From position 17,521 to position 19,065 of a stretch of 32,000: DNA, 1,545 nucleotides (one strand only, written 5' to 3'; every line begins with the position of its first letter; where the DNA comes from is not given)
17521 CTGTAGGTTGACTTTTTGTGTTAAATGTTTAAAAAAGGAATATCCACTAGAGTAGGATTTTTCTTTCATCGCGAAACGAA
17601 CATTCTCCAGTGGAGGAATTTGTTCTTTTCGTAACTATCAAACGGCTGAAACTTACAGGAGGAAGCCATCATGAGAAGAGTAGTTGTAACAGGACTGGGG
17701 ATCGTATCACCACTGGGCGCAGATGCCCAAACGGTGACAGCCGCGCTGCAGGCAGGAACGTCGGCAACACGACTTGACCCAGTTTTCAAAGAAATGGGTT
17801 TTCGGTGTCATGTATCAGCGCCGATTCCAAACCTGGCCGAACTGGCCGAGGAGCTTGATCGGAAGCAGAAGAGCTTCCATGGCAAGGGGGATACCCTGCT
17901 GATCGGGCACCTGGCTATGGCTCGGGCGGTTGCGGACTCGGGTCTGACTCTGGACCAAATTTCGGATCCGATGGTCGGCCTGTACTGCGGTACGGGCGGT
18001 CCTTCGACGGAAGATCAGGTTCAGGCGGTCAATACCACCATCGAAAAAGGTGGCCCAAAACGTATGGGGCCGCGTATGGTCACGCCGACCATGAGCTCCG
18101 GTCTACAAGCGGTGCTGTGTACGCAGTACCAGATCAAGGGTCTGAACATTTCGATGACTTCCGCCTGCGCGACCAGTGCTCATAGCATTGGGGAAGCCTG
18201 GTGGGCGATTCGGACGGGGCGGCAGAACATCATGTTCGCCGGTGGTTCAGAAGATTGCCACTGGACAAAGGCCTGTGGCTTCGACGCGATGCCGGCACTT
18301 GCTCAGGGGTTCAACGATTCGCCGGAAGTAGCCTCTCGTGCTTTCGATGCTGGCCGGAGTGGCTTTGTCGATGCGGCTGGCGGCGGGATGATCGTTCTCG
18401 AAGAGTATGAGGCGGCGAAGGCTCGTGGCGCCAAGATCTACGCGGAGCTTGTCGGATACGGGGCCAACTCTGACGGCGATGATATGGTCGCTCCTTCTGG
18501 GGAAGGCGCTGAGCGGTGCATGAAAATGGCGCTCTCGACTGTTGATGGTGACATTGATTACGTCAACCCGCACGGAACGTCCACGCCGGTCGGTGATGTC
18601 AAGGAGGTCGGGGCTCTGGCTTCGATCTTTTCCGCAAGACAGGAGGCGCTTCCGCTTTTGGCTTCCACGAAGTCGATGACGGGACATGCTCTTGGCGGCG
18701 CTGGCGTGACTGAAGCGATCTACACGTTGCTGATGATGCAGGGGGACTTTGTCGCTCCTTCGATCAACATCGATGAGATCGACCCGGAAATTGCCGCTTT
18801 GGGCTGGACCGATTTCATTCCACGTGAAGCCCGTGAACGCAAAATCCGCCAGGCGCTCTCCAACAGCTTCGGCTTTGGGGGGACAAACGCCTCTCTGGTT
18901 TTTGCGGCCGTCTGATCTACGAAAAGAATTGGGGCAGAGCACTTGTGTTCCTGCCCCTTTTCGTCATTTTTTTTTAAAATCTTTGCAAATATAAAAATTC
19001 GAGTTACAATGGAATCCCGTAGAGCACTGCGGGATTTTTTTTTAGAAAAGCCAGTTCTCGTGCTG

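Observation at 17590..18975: G+C-rich island carrying a lone, intact FabB-like ketoacyl-ACP synthase between ruvB and pyrG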

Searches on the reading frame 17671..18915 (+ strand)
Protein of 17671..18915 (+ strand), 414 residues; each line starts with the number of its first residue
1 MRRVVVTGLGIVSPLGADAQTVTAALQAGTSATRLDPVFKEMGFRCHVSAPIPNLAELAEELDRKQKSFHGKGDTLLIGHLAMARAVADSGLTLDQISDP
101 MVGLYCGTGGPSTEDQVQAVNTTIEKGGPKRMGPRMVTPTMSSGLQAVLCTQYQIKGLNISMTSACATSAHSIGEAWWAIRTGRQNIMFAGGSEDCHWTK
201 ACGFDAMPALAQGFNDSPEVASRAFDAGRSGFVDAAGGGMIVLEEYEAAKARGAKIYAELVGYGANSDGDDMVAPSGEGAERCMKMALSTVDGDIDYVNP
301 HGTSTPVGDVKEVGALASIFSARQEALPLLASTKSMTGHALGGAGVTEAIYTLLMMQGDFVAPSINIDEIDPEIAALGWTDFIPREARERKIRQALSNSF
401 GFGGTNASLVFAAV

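Call 4: search_protein_families(library=pfam, proteins=[window:17671-18915:+])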
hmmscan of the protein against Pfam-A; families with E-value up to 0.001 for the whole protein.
window:17671-18915:+ (414 aa): 3 families
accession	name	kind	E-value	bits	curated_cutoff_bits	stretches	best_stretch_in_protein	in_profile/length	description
PF02801.28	Ketoacyl-synt_C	-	3.9e-31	108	20.8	1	257-367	1-118/119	Beta-ketoacyl synthase, C-terminal domain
PF00109.32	ketoacyl-synt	-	1.2e-30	107.4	20.8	1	1-249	1-252/252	Beta-ketoacyl synthase, N-terminal domain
PF00108.29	Thiolase_N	-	8.6e-05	22.5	26.4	0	162-195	81-114/260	Thiolase, N-terminal domain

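Call 5: search_protein_families(library=ncbifam, proteins=[window:17671-18915:+])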
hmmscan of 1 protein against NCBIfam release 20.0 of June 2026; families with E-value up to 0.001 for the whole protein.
window:17671-18915:+ (414 aa): 20 families
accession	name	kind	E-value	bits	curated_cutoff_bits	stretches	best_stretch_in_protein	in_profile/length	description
NF005935.0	PRK07967.1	equivalog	2.7e-161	537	630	1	1-412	1-402/406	beta-ketoacyl-ACP synthase I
TIGR03150.1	fabF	equivalog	1.2e-107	360.1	493.75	1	2-411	1-406/407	beta-ketoacyl-ACP synthase II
NF005589.0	PRK07314.1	subfamily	2.9e-105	352.4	387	1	1-413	3-411/413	beta-ketoacyl-ACP synthase II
NF006274.0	PRK08439.1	equivalog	6.6e-88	295.2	621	1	1-412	1-404/406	beta-ketoacyl-ACP synthase II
NF004970.0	PRK06333.1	subfamily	2.6e-87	293.4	525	1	1-412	3-420/424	beta-ketoacyl-ACP synthase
NF006587.0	PRK09116.1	equivalog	8.4e-86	288.3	470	1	1-412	1-405/408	beta-ketoacyl-ACP synthase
NF006434.0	PRK08722.1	equivalog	9.9e-74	248.6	759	1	2-412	4-412/414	beta-ketoacyl-ACP synthase II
NF005490.0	PRK07103.1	equivalog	1.7e-61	208.5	445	1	1-411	3-410/414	polyketide beta-ketoacyl:acyl carrier protein synthase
NF005916.1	PRK07910.1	equivalog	6.6e-59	199.9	560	1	3-412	13-416/418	KasA/KasB family beta-ketoacyl-ACP synthase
NF005076.0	PRK06501.1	equivalog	1.5e-58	198.7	629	1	4-413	13-422/425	beta-ketoacyl-ACP synthase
NF006618.0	PRK09185.1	subfamily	1.4e-48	165.9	407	1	2-412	3-391/394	beta-ketoacyl-ACP synthase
NF004618.0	PRK05952.1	equivalog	1.6e-44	152.4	455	1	150-411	131-380/384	beta-ketoacyl-ACP synthase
NF058662.1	cispenta_AmcF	equivalog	2.6e-44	151.7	325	1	4-412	2-368/369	cispentacin biosynthesis acyltransferase subunit AmcF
NF045894.1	PKS_plus_SDR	equivalog_domain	1.2e-28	99.3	1740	1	90-410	105-423/1515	type I polyketide synthase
NF040607.1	mycolic_Pks13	equivalog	2.7e-28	98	2100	1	125-412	230-524/1680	polyketide synthase Pks13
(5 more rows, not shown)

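Call 6: search_solved_structures(query=window:17671-18915:+, show_alignments=2)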
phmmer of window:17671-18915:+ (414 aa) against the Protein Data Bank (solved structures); distinct sequences matched with E-value up to 0.001: 159 (the best 60 are shown).
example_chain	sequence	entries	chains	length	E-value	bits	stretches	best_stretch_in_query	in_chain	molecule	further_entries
7pps_A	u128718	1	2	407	5.7e-137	460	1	1-411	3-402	3-oxoacyl-[acyl-carrier-protein] synthase 1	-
3u0f_A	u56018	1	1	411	1.4e-127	429.2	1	1-412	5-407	Beta-ketoacyl synthase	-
3lrf_A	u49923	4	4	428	1.6e-127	428.9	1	1-412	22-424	Beta-ketoacyl synthase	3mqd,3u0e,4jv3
4xox_A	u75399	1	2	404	7.1e-127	426.8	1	1-411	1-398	3-oxoacyl-ACP synthase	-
3oyt_A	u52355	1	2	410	2.8e-123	415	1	1-411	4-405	3-oxoacyl-[acyl-carrier-protein] synthase I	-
1dd8_A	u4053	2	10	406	3.5e-120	404.8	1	1-411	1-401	BETA-KETOACYL [ACYL CARRIER PROTEIN] SYNTHASE I | KETOACYL SYNTHASE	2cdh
7sqi_A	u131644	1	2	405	1.4e-119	402.7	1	1-411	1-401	Beta-ketoacyl-ACP synthase I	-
1fj4_A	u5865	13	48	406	1.5e-119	402.7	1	1-411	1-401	BETA-KETOACYL-[ACYL CARRIER PROTEIN] SYNTHASE I | BETA-KETOACYL ACYL CARRIER PROTEIN SYNTHASE I | 3-oxoacyl-[acyl-carrier-protein] synthase I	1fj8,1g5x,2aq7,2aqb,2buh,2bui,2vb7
5kof_B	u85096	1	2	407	1.5e-119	402.7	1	1-411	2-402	3-oxoacyl-[acyl-carrier-protein] synthase 1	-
2byw_A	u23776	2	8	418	3.3e-119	401.5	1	1-411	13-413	3-OXOACYL-[ACYL-CARRIER-PROTEIN] SYNTHASE I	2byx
1h4f_A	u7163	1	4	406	3.7e-119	401.4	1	1-411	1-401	3-OXOACYL-[ACYL-CARRIER-PROTEIN] SYNTHASE I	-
7sz9_A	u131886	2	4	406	4.1e-119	401.2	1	2-411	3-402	3-oxoacyl-[acyl-carrier-protein] synthase 1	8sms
1f91_A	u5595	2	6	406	9.8e-119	400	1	1-411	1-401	BETA-KETOACYL-[ACYL-CARRIER-PROTEIN] SYNTHASE I | FATTY ACID SYNTHASE, KS DOMAIN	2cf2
1ek4_A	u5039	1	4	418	1.1e-118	399.8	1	1-411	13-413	BETA-KETOACYL [ACYL CARRIER PROTEIN] SYNTHASE I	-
2byz_A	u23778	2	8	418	2.3e-118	398.8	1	1-411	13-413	3-OXOACYL-[ACYL-CARRIER-PROTEIN] SYNTHASE I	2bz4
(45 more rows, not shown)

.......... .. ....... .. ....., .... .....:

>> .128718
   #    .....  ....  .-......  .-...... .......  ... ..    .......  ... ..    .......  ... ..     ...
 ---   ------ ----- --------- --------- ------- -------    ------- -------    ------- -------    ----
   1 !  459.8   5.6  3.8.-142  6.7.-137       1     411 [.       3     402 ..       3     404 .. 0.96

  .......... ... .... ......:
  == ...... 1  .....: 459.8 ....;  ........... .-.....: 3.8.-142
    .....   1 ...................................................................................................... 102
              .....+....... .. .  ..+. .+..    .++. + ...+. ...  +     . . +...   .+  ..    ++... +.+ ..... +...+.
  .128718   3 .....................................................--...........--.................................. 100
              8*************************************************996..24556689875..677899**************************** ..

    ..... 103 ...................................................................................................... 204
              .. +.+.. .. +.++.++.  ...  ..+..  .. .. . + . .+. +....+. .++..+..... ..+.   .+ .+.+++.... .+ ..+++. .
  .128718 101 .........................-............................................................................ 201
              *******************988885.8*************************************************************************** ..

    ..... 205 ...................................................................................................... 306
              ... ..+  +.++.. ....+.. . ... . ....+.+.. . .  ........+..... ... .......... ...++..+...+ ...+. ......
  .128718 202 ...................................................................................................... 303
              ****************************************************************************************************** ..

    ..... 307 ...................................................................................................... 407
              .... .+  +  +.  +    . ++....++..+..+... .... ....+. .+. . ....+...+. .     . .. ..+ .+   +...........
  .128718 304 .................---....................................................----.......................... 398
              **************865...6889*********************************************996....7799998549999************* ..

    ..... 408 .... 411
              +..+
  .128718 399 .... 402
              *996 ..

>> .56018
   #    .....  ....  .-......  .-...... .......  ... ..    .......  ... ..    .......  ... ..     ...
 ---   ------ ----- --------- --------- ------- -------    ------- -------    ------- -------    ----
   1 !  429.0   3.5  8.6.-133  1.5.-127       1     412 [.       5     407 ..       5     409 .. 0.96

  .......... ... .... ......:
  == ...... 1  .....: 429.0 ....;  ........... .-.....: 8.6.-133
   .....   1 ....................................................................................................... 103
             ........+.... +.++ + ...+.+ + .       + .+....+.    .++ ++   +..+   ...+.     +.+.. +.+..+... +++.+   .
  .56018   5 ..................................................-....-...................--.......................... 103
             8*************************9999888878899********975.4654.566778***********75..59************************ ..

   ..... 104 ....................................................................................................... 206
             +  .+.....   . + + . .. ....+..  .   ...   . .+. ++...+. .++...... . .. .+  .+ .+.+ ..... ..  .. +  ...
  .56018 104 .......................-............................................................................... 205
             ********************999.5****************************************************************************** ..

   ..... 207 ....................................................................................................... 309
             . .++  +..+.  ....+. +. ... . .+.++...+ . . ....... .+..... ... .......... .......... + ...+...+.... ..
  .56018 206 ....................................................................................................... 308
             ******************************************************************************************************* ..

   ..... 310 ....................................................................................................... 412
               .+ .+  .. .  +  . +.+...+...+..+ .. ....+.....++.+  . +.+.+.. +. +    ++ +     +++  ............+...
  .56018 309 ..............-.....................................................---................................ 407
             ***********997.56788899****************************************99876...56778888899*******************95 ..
